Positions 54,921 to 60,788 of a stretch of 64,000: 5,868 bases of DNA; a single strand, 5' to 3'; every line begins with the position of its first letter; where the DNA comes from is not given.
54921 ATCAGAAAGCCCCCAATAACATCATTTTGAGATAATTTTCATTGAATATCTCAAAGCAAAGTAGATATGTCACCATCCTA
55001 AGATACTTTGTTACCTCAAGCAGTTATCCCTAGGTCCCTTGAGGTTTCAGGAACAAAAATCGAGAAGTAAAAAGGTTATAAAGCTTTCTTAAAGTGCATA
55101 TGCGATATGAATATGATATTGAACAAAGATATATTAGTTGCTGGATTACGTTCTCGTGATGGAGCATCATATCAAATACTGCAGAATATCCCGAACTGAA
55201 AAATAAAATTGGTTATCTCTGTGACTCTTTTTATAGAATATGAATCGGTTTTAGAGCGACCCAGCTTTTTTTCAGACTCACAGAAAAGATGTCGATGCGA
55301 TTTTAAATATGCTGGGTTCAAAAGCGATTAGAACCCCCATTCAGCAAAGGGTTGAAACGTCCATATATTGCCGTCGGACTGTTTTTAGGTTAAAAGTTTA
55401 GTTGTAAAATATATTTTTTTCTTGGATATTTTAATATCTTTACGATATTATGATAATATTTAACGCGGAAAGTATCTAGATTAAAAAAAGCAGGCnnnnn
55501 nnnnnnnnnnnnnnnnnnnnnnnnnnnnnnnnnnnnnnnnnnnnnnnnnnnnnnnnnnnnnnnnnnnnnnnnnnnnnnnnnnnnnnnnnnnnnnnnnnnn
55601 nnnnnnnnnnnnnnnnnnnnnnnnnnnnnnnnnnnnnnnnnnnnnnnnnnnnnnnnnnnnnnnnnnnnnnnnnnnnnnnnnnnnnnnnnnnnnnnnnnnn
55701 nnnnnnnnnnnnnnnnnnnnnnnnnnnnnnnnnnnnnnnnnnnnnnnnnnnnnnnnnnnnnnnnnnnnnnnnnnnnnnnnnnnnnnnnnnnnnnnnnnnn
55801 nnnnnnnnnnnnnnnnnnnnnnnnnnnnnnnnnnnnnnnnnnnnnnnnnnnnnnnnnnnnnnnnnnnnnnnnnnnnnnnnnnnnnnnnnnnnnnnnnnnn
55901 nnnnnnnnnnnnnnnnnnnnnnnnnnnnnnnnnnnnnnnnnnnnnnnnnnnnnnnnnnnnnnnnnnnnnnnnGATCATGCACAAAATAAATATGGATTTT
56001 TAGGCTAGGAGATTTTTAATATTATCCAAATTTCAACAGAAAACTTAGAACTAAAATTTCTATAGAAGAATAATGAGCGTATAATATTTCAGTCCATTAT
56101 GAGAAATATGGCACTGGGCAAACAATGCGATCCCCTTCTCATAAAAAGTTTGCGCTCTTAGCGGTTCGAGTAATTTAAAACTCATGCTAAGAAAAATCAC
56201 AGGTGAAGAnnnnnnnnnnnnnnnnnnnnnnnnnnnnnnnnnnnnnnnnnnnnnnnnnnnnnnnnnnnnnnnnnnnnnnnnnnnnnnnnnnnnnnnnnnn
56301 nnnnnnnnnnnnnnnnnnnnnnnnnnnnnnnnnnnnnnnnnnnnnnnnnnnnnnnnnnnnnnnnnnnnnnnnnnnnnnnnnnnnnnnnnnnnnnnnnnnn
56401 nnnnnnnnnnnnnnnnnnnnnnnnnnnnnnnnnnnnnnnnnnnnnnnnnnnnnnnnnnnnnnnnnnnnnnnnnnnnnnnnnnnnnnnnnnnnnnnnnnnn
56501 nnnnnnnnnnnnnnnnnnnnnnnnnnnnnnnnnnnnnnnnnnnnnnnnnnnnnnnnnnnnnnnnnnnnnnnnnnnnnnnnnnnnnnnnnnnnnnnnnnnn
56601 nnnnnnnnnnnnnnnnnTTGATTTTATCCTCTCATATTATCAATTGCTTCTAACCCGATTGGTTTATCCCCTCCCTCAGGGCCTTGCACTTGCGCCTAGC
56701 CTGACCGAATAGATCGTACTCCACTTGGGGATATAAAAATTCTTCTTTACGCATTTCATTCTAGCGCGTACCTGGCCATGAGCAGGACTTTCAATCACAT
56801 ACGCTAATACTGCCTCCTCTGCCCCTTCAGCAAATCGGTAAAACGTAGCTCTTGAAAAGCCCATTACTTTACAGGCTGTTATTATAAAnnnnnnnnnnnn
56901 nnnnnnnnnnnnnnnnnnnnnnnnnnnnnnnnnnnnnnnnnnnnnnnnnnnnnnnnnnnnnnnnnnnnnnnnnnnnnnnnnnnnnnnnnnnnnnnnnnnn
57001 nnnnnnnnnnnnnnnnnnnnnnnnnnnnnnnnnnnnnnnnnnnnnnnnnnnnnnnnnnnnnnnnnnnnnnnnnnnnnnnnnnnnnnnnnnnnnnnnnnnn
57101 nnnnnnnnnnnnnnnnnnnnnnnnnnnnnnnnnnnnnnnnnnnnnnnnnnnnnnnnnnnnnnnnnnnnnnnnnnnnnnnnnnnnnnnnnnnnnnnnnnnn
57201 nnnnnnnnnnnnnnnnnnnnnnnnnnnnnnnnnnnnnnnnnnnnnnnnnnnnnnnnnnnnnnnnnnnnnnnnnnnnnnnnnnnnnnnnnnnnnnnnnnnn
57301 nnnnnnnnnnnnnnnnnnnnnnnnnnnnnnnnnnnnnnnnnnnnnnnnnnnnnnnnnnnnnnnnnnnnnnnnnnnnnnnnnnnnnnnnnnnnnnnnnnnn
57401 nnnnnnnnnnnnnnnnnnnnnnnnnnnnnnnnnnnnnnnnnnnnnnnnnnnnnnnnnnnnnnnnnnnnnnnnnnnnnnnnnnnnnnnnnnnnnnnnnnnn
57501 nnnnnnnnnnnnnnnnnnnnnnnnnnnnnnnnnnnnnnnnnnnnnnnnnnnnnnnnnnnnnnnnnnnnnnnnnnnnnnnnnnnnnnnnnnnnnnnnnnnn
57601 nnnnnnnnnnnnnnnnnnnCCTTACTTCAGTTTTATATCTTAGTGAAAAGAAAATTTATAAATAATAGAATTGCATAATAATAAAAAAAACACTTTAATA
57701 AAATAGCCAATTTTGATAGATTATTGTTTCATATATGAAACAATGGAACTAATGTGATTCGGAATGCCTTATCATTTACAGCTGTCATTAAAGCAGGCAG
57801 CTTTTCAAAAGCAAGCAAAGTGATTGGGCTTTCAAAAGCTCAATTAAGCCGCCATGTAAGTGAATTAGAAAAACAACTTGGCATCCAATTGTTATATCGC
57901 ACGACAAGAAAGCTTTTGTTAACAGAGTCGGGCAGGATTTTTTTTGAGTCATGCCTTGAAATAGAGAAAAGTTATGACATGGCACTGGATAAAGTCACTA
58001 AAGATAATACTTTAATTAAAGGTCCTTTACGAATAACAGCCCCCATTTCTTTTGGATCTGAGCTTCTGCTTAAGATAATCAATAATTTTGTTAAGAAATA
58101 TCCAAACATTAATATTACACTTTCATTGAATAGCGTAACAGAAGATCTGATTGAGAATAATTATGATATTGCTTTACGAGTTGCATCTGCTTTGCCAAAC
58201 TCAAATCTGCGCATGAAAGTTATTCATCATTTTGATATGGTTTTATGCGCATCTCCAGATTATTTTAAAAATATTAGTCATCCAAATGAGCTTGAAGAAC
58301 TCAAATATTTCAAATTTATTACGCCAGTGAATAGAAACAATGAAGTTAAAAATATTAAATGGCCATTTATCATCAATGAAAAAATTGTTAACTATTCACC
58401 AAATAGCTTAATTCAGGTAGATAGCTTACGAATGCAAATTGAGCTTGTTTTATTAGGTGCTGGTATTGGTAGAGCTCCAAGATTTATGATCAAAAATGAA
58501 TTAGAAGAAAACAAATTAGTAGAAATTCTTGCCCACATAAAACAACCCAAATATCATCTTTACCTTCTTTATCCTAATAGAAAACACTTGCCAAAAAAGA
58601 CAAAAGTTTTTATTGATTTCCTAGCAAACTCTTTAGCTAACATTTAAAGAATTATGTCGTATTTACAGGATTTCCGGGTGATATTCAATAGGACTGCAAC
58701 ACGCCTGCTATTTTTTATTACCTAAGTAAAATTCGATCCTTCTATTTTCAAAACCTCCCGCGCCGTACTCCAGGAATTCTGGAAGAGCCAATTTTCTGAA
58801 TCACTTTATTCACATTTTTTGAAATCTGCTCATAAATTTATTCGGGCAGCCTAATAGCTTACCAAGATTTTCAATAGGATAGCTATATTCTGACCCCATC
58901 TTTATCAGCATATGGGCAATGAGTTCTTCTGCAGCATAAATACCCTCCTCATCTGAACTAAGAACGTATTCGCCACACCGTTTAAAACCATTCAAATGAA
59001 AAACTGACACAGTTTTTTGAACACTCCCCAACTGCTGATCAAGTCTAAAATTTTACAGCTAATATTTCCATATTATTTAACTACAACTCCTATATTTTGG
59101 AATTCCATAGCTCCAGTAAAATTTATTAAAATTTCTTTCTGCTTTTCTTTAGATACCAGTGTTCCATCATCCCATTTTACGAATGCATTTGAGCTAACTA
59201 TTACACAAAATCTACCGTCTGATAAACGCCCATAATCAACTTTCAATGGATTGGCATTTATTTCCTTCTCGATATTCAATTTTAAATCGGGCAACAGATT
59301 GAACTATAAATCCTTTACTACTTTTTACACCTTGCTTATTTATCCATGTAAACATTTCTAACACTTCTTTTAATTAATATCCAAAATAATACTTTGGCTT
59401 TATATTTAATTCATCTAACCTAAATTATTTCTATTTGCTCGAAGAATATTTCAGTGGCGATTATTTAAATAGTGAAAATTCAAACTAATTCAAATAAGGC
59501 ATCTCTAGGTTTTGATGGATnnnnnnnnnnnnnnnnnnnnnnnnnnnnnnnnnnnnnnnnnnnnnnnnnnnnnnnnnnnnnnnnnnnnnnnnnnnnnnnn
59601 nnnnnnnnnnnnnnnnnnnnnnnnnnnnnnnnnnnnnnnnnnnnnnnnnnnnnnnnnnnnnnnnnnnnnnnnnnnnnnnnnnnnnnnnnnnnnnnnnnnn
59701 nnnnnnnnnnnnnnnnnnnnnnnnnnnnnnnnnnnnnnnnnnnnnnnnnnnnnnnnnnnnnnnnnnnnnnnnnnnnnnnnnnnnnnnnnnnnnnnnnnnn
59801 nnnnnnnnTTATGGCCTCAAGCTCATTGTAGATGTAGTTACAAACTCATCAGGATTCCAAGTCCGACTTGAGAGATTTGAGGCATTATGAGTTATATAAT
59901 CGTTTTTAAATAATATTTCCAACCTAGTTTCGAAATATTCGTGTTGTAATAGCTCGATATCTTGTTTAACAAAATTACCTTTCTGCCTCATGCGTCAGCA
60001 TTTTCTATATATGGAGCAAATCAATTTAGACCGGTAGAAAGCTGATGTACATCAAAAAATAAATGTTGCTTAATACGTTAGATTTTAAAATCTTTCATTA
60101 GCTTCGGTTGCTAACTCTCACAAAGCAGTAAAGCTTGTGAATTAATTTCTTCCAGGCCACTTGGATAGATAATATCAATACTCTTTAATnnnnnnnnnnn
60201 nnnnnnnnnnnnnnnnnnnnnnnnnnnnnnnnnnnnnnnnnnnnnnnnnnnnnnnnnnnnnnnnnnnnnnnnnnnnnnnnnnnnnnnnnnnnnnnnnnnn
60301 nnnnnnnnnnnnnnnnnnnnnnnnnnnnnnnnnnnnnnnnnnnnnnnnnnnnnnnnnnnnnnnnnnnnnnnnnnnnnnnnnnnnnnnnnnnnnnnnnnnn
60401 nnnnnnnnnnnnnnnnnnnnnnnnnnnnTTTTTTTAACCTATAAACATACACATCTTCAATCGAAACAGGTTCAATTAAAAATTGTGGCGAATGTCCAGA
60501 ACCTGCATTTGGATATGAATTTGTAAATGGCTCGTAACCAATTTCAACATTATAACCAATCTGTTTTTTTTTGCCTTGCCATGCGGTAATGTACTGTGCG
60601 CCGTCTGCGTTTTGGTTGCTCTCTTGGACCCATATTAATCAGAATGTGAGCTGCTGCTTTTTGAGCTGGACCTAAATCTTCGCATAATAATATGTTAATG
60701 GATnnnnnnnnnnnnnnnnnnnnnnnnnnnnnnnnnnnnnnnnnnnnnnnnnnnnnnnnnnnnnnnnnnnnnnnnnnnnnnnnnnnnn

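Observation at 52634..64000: AT-rich gene-graveyard accessory region downstream of nadABC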

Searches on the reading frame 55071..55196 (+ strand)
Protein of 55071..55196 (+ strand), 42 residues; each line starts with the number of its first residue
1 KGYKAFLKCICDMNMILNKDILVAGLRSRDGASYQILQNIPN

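Call 44: search_protein_families(library=pfam, max_evalue=1, proteins=[window:55071-55196:+])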
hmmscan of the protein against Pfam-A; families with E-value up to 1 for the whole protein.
seq(42 aa): 0 families

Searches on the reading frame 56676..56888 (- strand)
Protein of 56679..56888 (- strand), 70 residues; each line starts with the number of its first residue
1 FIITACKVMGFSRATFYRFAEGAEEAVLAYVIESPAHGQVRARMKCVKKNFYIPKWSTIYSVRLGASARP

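Call 5: search_protein_families(library=pfam, max_evalue=0.01, proteins=[window:56676-56864:-])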
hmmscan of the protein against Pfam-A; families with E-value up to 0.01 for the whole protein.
window:56676-56864:- (62 aa): 0 families

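Call 44: search_protein_families(library=pfam, max_evalue=1, proteins=[window:56679-56888:-])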
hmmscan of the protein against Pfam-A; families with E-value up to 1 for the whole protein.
seq(70 aa): 1 family
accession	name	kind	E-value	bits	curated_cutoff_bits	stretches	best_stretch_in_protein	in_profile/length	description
PF13551.12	HTH_29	-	0.00046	20.7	28.1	1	4-39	17-52/64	Winged helix-turn helix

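Call 89: search_dna_similar(query=window:56679-56888:-, collection=plasmids, mode=protein, max_evalue=0.01, max_rows=12)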
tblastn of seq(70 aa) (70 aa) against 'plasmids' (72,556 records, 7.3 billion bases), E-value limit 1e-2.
Records with a match: 328; places in all: 481; records where one place covers at least 80% of the query: 20.
Best place of each record, by identity: <60% 328.
By first word of the organism name: Escherichia 93; Burkholderia 86; Salmonella 45; Klebsiella 30; Vibrio 21; Serratia 15; Arsenophonus 6; Acinetobacter 5; Erwinia 3; Rickettsia 3; and 15 more.
By predicted mobility (MOB-suite, as given by PLSDB): conjugative 187; mobilizable 79; non-mobilizable 62.
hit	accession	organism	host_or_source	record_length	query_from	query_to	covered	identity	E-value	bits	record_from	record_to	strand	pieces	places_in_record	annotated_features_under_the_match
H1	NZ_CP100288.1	Burkholderia glumae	cell culture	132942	5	53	70%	40.0%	5e-7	51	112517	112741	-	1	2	IS481 family transposase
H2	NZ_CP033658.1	Burkholderia glumae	bacterial cell,diseased rice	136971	5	53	70%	40.0%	5e-7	51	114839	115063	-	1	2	IS481 family transposase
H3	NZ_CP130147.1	Burkholderia glumae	Oryza sativa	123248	5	53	70%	40.0%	5e-7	51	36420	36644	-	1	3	none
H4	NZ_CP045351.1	Vibrio aquimaris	pure culture,Non-filtered water from ...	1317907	5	53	70%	40.0%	5e-7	51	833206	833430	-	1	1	none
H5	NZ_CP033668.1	Burkholderia glumae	bacterial cell,diseased rice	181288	5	53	70%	40.0%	7e-7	51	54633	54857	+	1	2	none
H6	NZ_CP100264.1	Burkholderia glumae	cell culture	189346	5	53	70%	40.0%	7e-7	51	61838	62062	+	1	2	none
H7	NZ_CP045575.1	Burkholderia gladioli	Oryza sativa,Cell culture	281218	5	53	70%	40.0%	8e-7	51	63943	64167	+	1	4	IS481 family transposase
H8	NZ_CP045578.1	Burkholderia gladioli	Oryza sativa,Cell culture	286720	5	53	70%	40.0%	8e-7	51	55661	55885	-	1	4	IS481 family transposase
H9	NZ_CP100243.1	Burkholderia glumae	cell culture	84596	5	53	70%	40.0%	8e-7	50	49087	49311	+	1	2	IS481 family transposase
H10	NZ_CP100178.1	Burkholderia glumae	cell culture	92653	5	53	70%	40.0%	8e-7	50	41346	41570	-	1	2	IS481 family transposase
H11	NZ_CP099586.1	Burkholderia glumae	Oryza sativa,rice panicle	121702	5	53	70%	40.0%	8e-7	50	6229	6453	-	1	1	IS481 family transposase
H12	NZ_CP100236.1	Burkholderia glumae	cell culture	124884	5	53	70%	40.0%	1e-6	50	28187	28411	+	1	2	IS481 family transposase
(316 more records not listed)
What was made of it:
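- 56679..56876 (-): IS481-family transposase N-terminal HTH remnant on a GC-rich patch. HTH_29 E 4.6e-4 (call 44). tblastn to annotated IS481 family transposases at E 5e-7 (call 89).
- An IS481 remnant lies nearby (call 89).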

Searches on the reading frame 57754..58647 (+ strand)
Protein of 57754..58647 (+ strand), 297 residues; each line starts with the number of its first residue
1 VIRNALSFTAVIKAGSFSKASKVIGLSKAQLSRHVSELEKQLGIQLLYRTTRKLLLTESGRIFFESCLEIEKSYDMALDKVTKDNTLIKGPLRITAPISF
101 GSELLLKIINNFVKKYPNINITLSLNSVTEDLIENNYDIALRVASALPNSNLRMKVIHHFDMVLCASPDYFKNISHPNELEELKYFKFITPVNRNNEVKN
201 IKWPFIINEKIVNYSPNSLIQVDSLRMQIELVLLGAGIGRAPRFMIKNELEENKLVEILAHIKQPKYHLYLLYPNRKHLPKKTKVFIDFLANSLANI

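Call 5: search_protein_families(library=pfam, max_evalue=0.01, proteins=[window:57754-58647:+])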
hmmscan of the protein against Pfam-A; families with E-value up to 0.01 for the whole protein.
window:57754-58647:+ (297 aa): 2 families
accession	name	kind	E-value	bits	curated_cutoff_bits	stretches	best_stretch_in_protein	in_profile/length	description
PF03466.25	LysR_substrate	-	2e-33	116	28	1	89-293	5-207/209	LysR substrate binding domain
PF00126.33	HTH_1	-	2.8e-16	59.7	26.6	1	7-61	6-60/60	Bacterial regulatory helix-turn-helix protein, lysR family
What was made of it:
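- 57754..58647 (+): Intact LysR-type regulator. HTH_1 and LysR_substrate (call 5).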

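Call 27: list_cluster_members(proteins=[P0001, window:57754-58647:+, window:54406-54804:-, window:56882-57619:-, window:51749-52633:-])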
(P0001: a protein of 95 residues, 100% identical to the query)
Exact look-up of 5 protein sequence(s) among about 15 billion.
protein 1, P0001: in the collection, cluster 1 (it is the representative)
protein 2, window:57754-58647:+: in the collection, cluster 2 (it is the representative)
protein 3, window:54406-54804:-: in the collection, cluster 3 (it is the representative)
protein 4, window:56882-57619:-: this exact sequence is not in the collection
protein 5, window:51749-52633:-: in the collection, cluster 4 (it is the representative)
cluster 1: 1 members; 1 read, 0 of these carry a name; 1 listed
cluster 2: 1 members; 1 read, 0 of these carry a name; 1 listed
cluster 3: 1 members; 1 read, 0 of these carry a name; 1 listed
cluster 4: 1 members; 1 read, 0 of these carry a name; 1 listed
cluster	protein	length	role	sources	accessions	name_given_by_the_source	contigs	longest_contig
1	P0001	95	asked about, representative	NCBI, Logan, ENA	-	-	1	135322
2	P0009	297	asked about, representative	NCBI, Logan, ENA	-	-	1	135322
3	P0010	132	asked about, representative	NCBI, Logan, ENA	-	-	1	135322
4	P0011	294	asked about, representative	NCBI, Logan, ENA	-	-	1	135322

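Call 28: find_encoding_contigs(protein=window:57754-58647:+, flank=10000, max_places=4)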
Protein window:57754-58647:+ (297 aa): 1 contig read that carries it; 1 place shown.
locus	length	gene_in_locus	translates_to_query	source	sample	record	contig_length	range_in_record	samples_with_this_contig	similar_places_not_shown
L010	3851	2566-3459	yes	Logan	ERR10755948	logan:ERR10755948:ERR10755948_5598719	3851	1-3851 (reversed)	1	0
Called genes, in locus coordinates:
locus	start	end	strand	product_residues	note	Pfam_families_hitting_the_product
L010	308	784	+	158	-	-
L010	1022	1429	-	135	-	-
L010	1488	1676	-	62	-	-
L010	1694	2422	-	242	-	-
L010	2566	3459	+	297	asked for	PF00126:HTH_1, PF03466:LysR_substrate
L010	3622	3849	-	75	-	?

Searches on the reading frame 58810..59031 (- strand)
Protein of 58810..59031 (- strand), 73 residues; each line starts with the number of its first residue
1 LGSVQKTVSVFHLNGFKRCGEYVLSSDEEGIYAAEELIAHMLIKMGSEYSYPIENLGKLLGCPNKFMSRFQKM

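Call 6: search_protein_families(library=pfam, max_evalue=0.01, proteins=[window:58810-59031:-])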
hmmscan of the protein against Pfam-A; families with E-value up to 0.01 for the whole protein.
window:58810-59031:- (73 aa): 0 families

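Call 14: search_protein_families(library=phrogs, max_evalue=0.01, proteins=[window:58810-59031:-])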
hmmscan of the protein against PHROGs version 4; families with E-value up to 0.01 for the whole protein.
window:58810-59031:- (73 aa): 0 families

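Call 15: search_protein_families(library=ncbifam, max_evalue=0.01, proteins=[window:58810-59031:-])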
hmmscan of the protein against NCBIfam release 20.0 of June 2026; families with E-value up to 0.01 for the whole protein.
window:58810-59031:- (73 aa): 0 families

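Call 86: search_protein_families(library=padloc, max_evalue=0.01, proteins=[window:58810-59031:-])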
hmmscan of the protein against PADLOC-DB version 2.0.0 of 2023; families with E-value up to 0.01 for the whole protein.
window:58810-59031:- (73 aa): 0 families

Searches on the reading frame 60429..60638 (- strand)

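Call 44: search_protein_families(library=pfam, max_evalue=1, proteins=[window:60429-60638:-])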
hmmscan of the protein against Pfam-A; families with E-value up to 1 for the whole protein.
seq(70 aa): 1 family
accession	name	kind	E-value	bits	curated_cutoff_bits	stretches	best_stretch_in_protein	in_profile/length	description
PF11498.13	Activator_LAG-3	-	0.16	11.3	23.3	1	5-52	420-468/476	Transcriptional activator LAG-3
